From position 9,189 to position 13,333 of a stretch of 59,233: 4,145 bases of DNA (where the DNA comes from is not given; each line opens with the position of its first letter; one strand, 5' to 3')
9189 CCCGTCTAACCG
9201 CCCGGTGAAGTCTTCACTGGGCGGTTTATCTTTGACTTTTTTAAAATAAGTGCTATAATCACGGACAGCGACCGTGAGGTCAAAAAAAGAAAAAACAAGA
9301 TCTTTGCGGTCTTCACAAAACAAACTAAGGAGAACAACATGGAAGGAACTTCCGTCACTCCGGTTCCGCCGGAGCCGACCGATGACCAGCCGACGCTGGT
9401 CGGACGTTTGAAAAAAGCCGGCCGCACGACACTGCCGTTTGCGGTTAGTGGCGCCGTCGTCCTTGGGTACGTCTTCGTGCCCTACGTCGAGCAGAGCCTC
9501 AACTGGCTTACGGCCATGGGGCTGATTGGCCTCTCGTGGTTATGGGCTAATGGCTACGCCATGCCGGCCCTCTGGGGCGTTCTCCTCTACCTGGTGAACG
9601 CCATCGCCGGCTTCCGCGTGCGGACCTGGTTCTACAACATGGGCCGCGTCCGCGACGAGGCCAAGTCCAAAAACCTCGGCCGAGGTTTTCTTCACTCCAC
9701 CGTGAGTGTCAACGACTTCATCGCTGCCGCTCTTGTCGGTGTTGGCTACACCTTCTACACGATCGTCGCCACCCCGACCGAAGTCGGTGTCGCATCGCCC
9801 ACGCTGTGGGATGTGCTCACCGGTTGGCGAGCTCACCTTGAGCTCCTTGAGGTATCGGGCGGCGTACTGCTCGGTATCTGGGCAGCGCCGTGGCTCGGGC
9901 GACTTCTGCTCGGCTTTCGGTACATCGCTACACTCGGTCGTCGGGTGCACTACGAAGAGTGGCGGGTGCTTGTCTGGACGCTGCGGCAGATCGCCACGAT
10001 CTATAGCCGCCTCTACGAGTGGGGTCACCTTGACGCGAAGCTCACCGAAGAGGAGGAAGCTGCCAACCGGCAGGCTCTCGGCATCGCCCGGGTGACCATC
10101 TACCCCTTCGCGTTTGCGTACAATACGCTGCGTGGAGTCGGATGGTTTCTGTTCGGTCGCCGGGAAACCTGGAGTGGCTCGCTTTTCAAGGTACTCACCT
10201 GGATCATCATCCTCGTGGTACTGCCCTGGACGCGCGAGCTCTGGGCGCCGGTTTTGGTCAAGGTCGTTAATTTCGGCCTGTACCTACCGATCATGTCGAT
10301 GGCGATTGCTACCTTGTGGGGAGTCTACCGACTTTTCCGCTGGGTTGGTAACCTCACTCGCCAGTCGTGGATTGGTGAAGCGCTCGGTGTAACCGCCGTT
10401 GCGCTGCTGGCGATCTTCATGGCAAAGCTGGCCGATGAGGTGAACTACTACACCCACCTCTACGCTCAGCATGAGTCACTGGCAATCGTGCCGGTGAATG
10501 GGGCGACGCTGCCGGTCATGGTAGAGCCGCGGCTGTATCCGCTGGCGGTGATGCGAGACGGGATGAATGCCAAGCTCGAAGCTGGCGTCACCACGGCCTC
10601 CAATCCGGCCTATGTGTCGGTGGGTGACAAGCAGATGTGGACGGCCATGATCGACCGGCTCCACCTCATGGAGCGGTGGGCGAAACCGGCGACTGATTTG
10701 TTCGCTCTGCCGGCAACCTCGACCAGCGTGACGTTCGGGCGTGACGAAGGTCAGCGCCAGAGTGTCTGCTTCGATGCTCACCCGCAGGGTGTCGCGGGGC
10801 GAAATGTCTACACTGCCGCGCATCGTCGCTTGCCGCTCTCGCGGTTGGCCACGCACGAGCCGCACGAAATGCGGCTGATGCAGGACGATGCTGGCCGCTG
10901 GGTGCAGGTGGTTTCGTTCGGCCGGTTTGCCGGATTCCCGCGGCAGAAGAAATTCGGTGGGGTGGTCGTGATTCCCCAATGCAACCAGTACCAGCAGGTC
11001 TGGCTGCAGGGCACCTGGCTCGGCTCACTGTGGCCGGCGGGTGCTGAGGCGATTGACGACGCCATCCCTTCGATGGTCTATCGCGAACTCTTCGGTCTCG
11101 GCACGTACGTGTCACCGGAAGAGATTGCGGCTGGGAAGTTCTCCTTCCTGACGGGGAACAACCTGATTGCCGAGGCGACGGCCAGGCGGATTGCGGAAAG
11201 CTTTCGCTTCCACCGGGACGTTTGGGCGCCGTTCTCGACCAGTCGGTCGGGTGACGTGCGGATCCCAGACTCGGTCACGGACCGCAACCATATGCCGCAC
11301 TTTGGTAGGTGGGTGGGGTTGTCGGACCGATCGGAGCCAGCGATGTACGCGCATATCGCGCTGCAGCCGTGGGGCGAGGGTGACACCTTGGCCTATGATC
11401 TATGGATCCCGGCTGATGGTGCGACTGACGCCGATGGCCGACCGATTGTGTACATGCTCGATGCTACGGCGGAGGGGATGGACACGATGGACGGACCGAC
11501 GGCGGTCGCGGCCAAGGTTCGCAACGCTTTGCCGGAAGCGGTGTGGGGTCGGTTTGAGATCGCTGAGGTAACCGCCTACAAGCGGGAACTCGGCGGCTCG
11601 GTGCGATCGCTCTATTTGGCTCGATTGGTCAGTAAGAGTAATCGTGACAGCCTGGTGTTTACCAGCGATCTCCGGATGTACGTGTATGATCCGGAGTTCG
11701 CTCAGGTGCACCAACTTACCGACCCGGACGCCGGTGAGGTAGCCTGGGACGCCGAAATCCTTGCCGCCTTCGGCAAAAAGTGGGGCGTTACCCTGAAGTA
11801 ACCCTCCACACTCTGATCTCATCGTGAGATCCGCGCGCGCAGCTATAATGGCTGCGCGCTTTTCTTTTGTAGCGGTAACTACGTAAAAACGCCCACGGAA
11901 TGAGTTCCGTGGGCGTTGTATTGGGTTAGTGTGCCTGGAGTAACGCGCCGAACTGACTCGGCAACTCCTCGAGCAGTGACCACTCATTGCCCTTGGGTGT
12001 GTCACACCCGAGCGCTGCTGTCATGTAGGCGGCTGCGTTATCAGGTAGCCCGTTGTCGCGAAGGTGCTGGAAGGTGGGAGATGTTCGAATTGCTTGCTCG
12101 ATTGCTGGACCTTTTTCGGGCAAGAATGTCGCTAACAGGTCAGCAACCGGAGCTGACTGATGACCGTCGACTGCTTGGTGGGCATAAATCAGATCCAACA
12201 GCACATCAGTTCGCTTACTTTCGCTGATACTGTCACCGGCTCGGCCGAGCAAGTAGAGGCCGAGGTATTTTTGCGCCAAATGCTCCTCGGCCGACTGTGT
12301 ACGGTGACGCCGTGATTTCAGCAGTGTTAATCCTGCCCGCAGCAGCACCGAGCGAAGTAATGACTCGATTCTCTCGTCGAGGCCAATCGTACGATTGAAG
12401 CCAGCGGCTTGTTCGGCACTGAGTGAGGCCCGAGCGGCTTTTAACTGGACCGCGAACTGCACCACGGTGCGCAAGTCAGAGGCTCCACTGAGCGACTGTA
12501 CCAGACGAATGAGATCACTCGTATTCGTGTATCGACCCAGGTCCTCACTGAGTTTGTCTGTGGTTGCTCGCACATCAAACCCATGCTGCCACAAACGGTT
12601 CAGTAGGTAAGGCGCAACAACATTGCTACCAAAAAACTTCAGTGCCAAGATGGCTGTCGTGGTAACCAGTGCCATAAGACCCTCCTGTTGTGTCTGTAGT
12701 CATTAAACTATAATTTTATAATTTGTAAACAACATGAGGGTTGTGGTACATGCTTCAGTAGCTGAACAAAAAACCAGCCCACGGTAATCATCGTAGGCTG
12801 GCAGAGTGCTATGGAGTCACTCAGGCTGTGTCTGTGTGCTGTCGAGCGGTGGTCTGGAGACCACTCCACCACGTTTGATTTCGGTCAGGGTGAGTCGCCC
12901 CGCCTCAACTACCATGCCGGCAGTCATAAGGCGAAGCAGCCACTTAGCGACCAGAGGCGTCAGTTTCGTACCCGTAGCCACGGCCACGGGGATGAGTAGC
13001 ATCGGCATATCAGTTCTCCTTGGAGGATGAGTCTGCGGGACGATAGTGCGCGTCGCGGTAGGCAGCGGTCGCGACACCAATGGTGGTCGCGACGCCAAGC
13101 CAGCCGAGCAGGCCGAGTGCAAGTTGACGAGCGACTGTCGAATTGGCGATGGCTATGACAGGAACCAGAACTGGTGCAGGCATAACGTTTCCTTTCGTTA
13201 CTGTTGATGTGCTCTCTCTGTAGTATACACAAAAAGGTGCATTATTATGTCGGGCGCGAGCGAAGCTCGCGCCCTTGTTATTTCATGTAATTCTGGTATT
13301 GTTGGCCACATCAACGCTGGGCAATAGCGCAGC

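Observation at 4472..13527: A 9-kb high-GC gene island with strong Shine-Dalgarno sites splits rplE from rpsN inside the ribosomal protein cluster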

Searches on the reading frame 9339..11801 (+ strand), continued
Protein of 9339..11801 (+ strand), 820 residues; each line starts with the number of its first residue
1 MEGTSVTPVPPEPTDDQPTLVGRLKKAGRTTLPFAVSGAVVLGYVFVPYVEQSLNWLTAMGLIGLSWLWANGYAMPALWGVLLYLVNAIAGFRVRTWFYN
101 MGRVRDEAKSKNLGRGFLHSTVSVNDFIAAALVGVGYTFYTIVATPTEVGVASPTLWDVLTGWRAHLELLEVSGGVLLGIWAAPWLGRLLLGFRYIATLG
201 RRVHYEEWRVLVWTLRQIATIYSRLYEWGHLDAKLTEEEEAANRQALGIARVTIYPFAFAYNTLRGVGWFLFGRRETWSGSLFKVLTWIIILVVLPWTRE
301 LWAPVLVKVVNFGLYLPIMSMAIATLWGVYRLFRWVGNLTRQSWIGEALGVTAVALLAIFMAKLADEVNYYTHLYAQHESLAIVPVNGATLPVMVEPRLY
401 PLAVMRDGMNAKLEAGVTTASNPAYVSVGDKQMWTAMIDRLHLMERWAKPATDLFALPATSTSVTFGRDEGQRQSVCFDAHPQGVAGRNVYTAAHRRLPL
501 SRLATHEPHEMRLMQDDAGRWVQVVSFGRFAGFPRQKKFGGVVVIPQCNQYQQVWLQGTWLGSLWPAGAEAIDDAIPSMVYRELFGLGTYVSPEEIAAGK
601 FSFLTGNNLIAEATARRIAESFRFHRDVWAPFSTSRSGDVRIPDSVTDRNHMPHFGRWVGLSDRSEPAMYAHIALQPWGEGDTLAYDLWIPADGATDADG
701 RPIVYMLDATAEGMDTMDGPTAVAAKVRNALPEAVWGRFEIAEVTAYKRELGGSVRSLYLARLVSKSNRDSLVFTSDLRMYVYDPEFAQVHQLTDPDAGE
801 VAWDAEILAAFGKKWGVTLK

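Call 85: search_protein_families(library=pfam, proteins=[L088:1935-3953:+, L088:4019-5293:+, L088:5297-5965:+, L107:2931-3527:+, L089:1018-2151:+, L105:5499-5963:-, L108:7859-8740:+, L130:8269-9291:-], max_evalue=0.01)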
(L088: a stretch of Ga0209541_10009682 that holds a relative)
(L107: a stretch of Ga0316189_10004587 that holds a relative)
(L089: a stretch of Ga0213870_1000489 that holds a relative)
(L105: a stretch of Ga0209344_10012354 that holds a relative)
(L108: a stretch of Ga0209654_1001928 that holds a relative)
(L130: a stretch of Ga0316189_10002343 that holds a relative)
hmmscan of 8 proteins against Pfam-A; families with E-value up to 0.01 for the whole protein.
L088:1935-3953:+ (672 aa): 1 family
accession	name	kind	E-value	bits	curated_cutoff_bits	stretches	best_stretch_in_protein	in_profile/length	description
PF00004.35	AAA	-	3.6e-08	34.4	21.2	1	337-472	4-129/131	ATPase family associated with various cellular activities (AAA)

L088:4019-5293:+ (424 aa): 1 family
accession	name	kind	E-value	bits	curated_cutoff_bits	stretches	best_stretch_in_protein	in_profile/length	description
PF20343.3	DUF6638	-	9.2e-42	143.8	27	1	13-419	4-400/439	Family of unknown function (DUF6638)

L088:5297-5965:+ (222 aa): 2 families
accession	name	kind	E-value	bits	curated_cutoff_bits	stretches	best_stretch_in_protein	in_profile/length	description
PF03419.18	Peptidase_U4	-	0.0067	16.2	28.4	0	59-113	36-89/284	Sporulation factor SpoIIGA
PF11172.13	DUF2959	-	0.0072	17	26.8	1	111-185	11-80/190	Protein of unknown function (DUF2959)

L107:2931-3527:+ (198 aa): 1 family
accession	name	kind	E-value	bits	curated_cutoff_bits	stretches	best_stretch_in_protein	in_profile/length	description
PF00293.34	NUDIX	-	3.5e-12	46.9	21.1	1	49-154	4-103/134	NUDIX domain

L089:1018-2151:+ (377 aa): 0 families

L105:5499-5963:- (154 aa): 6 families
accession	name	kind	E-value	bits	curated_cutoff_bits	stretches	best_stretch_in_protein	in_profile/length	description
PF00583.31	Acetyltransf_1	-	4.7e-17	62.8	20.7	1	22-132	6-116/116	Acetyltransferase (GNAT) family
PF13508.13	Acetyltransf_7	-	5.2e-16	59.2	27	1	49-133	2-83/84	Acetyltransferase (GNAT) domain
PF13673.13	Acetyltransf_10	-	2.7e-09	37.5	23.6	1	42-137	23-112/128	Acetyltransferase (GNAT) domain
PF13527.13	Acetyltransf_9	-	0.00042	20.7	25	1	78-132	75-124/127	Acetyltransferase (GNAT) domain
PF14542.12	Acetyltransf_CG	-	0.00065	20.2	30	1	53-109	2-58/80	GCN5-related N-acetyl-transferase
PF13302.13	Acetyltransf_3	-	0.0097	17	25.4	0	49-132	52-137/138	Acetyltransferase (GNAT) domain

L108:7859-8740:+ (293 aa): 0 families

L130:8269-9291:- (340 aa): 1 family
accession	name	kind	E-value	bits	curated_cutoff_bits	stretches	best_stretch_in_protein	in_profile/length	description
PF00491.26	Arginase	-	1.7e-23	83.9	22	1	130-332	69-276/280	Arginase family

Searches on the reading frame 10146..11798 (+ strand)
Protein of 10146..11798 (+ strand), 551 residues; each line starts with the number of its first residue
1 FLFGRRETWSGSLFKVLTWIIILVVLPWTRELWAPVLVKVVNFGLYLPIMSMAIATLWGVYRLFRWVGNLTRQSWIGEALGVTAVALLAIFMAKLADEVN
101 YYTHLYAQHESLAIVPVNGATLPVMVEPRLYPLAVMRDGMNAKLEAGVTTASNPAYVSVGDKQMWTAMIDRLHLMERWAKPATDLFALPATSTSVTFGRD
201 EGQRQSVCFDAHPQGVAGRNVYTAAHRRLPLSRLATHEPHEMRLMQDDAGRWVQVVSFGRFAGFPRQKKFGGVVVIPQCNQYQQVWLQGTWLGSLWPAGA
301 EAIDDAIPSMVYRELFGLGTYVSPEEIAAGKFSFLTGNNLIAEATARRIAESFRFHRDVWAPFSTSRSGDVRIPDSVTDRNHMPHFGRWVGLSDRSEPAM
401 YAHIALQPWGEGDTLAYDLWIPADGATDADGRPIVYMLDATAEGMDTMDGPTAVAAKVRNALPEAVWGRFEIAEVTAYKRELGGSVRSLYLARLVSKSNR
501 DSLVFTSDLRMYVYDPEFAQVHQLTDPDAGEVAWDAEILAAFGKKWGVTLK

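Call 47: search_solved_structures(query=A1, max_evalue=1)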
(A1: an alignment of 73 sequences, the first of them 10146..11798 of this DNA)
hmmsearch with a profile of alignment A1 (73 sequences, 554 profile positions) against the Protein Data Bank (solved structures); distinct sequences matched with E-value up to 1: 7.
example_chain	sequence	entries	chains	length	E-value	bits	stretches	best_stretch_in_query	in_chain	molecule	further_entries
6ocd_B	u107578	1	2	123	0.052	15.1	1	278-342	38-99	VHH antibody V6D4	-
9u9h_B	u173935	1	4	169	0.054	15.1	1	33-121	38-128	Mature 21 kDa protein OPG144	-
9j05_B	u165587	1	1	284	0.49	11.9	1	90-208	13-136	Antibody 1b3 Fab Heavy chain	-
5boz_G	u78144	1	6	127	0.51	11.8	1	311-348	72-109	VHH single chain antibody E1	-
4h4i_A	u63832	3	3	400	0.75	11.3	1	448-535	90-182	NADPH dehydrogenase 1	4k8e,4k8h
3rnd_A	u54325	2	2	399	0.81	11.2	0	448-535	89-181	NADPH dehydrogenase 1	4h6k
4ge8_A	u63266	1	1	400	0.82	11.2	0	448-535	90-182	NADPH dehydrogenase 1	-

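Call 57: predict_structure(alignment_id=A1)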
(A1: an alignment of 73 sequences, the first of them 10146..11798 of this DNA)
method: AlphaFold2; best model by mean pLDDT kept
length: 551 residues; sequences in the alignment: 73
mean_pLDDT: 92.5   pTM: 0.91
mean pLDDT of the five models: 92.5, 91.9, 91.8, 91.4, 91.2
residues with pLDDT >= 90: 413; 70-90: 125; 50-70: 12; < 50: 1
segments of 3 or more residues with pLDDT < 50: none
pLDDT, mean of each block of 10 residues (from residue 1): 66 89 89 87 79 88 81 76 89 89 95 96 97 97 96 97 98 95 97 92 92 96 95 94 98 97 91 95 72 87 83 92 96 98 97 97 94 92 97 91 97 94 96 97 96 96 95 97 97 95 94 98 97 97 94 75
secondary structure, 60 per line:
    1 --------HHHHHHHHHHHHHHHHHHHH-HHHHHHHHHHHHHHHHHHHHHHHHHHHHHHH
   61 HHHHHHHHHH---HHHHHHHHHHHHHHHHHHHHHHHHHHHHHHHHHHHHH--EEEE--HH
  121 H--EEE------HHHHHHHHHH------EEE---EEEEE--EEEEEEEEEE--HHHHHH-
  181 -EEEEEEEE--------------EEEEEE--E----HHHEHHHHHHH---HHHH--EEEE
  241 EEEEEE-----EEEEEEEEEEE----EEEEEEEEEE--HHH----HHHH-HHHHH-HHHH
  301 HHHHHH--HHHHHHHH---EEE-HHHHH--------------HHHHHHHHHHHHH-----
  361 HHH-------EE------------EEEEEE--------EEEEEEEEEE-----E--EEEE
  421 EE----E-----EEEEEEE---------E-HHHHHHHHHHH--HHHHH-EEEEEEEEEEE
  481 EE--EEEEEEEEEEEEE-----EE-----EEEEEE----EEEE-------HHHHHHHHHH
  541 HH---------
elements in order: H9-28 H30-70 H74-110 E113-116 E124-126 H133-142 E149-151 E155-159 E162-171 H174-179 E182-189 E204-209 H221-227 H231-234 E237-246 E252-262 E267-276 H286-289 H291-295 H297-306 H309-316 E320-322 H324-328 H343-355 E385-390 E399-408 E417-422 E433-439 H451-461 H464-468 E470-482 E485-497 E510-515 E520-523 H531-542
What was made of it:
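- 9339..11801 (+): i820: a fusion of a p220-like membrane domain (about residues 74-195) with a p530-family part (about residues 270-820; 3 TM helices plus a ~440-aa exposed domain). A promoter-like site (11/12 matches) lies at 9232-9259 and a terminator at 11835-11859. AF2 pLDDT 92.5, pTM 0.91 (call 57).
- On p530 family and its four-gene operon (i820): AF2 pLDDT 92.5 with the family alignment (call 57).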

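Call 59: fold_search(model_id=the predicted structure, library=pdb)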
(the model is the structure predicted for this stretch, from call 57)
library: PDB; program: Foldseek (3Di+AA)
matches with E <= 10: 548; with E <= 0.001: 0
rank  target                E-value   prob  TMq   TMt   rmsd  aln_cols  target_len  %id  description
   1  8xvr_C                1.4e-03  0.60  0.20  0.21  14.9       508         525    8  Crystal structure of inulosucrase from Lactobacillus reuteri 121 mutant R544W (released 2025-01-22)
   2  8xvr_B                2.4e-03  0.51  0.20  0.21  14.9       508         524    8  Crystal structure of inulosucrase from Lactobacillus reuteri 121 mutant R544W (released 2025-01-22)
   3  2yfr                  2.5e-03  0.57  0.21  0.21  15.5       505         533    8  Crystal structure of inulosucrase from Lactobacillus johnsonii NCC533 (released 2011-08-03)
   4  8xvp_B                2.8e-03  0.60  0.22  0.23  14.7       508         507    8  Crystal structure of inulosucrase from Lactobacillus reuteri 121 (released 2025-01-22)
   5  2yft_A                2.9e-03  0.51  0.21  0.21  15.1       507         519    8  Crystal structure of inulosucrase from Lactobacillus johnsonii NCC533 in complex with 1-kestose (released 2011-08-03)
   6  8xvq_B                5.9e-03  0.41  0.21  0.22  14.8       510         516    8  Crystal structure of inulosucrase from Lactobacillus reuteri 121 in complex with fructose (released 2025-01-22)
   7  8xvr_A                5.9e-03  0.38  0.20  0.21  14.9       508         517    8  Crystal structure of inulosucrase from Lactobacillus reuteri 121 mutant R544W (released 2025-01-22)
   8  8xvp_A                7.4e-03  0.41  0.21  0.22  14.8       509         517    8  Crystal structure of inulosucrase from Lactobacillus reuteri 121 (released 2025-01-22)
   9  2yfs_A                1.1e-02  0.30  0.19  0.20  15.5       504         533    8  Crystal structure of inulosucrase from Lactobacillus johnsonii NCC533 in complex with sucrose (released 2011-08-03)
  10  8xvq_A                1.3e-02  0.35  0.21  0.21  14.8       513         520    8  Crystal structure of inulosucrase from Lactobacillus reuteri 121 in complex with fructose (released 2025-01-22)
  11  2vdu_B                6.1e-02  0.09  0.15  0.19  15.7       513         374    7  Structure of trm8-trm82, THE YEAST TRNA m7G methylation complex (released 2007-12-18)
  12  4r40_C                6.1e-02  0.05  0.07  0.09  21.4       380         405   10  Crystal Structure of TolB/Pal complex from Yersinia pestis. (released 2014-09-03)
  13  9he8_A                1.0e-01  0.13  0.16  0.17  12.3       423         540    9  The molecular structure of a beta-1,4-D-xylosidase from the probiotic bacterium Levilactobacillus brevis (released 2025-01-15)
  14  3srg                  1.4e-01  0.11  0.16  0.22  12.2       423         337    6  Serum paraoxonase-1 by directed evolution at pH 6.5 in complex with 2-hydroxyquinoline (released 2012-03-21)
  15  6pai_C                1.4e-01  0.04  0.09  0.11  20.9       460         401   10  Structure of the human DDB1-DDA1-DCAF15 E3 ubiquitin ligase bound to RBM39 and sulfonamide E7820 (released 2019-09-18)
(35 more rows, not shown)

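Call 63: fold_search(model_id=the predicted structure, library=viral)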
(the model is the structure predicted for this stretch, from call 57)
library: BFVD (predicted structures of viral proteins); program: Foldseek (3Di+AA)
matches with E <= 10: 551; with E <= 0.001: 1
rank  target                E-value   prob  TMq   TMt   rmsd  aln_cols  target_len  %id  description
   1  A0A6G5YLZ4            8.9e-15  1.00  0.54  0.51   9.3       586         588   10  (no name in the UniProt tables at hand)
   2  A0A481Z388            3.1e-02  0.16  0.15  0.15  16.4       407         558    7  Uncharacterized protein [Mimivirus LCMiAC02]
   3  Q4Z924                3.5e-02  0.12  0.07  0.15  18.7       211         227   10  ORF053 [Staphylococcus phage Twort (strain DSM 17442 / HER 48)]
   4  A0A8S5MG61            4.8e-02  0.08  0.14  0.13  25.8       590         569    7  Uncharacterized protein [Siphoviridae sp. ct1Zj2]
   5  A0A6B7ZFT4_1          7.8e-02  0.06  0.11  0.08  20.2       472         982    9  BspA family leucine-rich repeat surface protein [Klebsiella phage N1M2]
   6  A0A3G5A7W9            1.3e-01  0.02  0.07  0.08  31.1       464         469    6  MORN repeat-containing protein [Hyperionvirus sp.]
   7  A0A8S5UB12            1.6e-01  0.12  0.10  0.23  22.5       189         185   12  Uncharacterized protein [Siphoviridae sp. ct8Cp41]
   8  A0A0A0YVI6            1.6e-01  0.10  0.07  0.13  27.5       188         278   14  Ryanodine receptor Ryr domain-containing protein [Erwinia phage phiEa2809]
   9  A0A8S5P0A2            1.7e-01  0.06  0.10  0.12  27.0       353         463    8  Uncharacterized protein [Myoviridae sp. ctLnO19]
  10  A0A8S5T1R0            1.8e-01  0.20  0.11  0.28   9.5       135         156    7  Uncharacterized protein [Podoviridae sp. ctuch15]
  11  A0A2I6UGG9            1.8e-01  0.18  0.07  0.15  15.2        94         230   16  Structural protein [Salinibacter phage M8CR30-4]
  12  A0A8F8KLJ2            1.8e-01  0.07  0.12  0.16  16.6       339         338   12  Uncharacterized protein [Clandestinovirus]
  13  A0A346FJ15            1.9e-01  0.10  0.16  0.13  14.0       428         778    8  (no name in the UniProt tables at hand)
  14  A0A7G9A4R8            2.2e-01  0.80  0.10  0.54   4.6        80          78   11  Uncharacterized protein [Bacteriophage sp.]
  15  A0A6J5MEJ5            2.2e-01  0.06  0.09  0.15  15.6       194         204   10  Uncharacterized protein [uncultured Caudovirales phage]
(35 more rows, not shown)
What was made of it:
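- On Prophage, plasmid or defence island: One unnamed BFVD structure resembles the p530 part (call 63).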

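Call 66: search_dna_similar(query=window:10146-11798:+, collection=phages, mode=protein, max_evalue=0.001)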
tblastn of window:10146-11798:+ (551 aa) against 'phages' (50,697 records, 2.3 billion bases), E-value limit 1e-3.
No match.

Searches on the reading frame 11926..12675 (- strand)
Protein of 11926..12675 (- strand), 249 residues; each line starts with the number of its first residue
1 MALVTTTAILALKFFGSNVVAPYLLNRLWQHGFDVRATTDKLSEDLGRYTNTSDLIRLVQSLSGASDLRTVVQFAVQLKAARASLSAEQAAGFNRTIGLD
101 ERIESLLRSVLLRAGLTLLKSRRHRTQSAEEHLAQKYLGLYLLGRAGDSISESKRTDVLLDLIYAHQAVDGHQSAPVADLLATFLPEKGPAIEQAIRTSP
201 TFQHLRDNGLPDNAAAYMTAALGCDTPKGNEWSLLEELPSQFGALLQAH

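Call 4: search_protein_families(library=pfam, proteins=[window:11926-12675:-], max_evalue=0.1)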
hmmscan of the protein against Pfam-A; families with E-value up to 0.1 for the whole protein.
window:11926-12675:- (249 aa): 1 family
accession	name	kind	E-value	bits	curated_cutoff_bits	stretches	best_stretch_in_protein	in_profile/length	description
PF14737.11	DUF4470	-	0.089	13.4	25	0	129-165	58-94/97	Domain of unknown function (DUF4470)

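Call 5: search_protein_families(library=ncbifam, proteins=[window:11926-12675:-], max_evalue=0.1)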
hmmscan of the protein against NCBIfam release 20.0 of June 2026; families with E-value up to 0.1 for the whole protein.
window:11926-12675:- (249 aa): 0 families

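Call 6: search_protein_families(library=phrogs, proteins=[window:11926-12675:-], max_evalue=0.1)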
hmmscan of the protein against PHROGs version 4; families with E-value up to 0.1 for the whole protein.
window:11926-12675:- (249 aa): 1 family
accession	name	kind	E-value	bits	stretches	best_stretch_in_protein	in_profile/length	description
phrog_29184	-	unknown function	0.053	14.5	1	101-202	14-109/140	-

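Call 62: search_protein_families(library=padloc, proteins=[window:11926-12675:-], max_evalue=0.01)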
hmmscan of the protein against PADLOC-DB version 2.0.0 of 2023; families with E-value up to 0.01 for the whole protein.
window:11926-12675:- (249 aa): 0 families

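Call 93: find_homologous_proteins(query=window:11926-12675:-)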
Query window:11926-12675:- (249 aa): 1 proteins with E <= 0.001 among 1895 candidates.
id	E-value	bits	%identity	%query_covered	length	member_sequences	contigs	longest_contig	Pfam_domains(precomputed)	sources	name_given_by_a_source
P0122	5.7e-156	535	100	100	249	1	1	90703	-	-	-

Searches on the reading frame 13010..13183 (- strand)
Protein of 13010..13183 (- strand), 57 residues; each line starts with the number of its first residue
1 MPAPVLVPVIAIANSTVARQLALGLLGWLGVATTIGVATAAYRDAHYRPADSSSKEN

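Call 4: search_protein_families(library=pfam, proteins=[window:13010-13183:-], max_evalue=0.1)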
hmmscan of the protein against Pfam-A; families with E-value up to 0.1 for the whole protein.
window:13010-13183:- (57 aa): 0 families

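Call 5: search_protein_families(library=ncbifam, proteins=[window:13010-13183:-], max_evalue=0.1)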
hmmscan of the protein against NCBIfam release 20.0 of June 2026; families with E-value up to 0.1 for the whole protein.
window:13010-13183:- (57 aa): 1 family
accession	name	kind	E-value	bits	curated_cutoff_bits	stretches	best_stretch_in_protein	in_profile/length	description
NF043080.1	MMSYN1_0166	equivalog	0.0068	15.4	370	1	9-50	157-198/307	oligopeptide ABC transporter permease OppC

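Call 6: search_protein_families(library=phrogs, proteins=[window:13010-13183:-], max_evalue=0.1)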
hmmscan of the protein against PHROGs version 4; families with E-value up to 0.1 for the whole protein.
window:13010-13183:- (57 aa): 0 families

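Call 62: search_protein_families(library=padloc, proteins=[window:13010-13183:-], max_evalue=0.01)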
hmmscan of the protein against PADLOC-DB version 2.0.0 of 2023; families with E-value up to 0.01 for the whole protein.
window:13010-13183:- (57 aa): 0 families
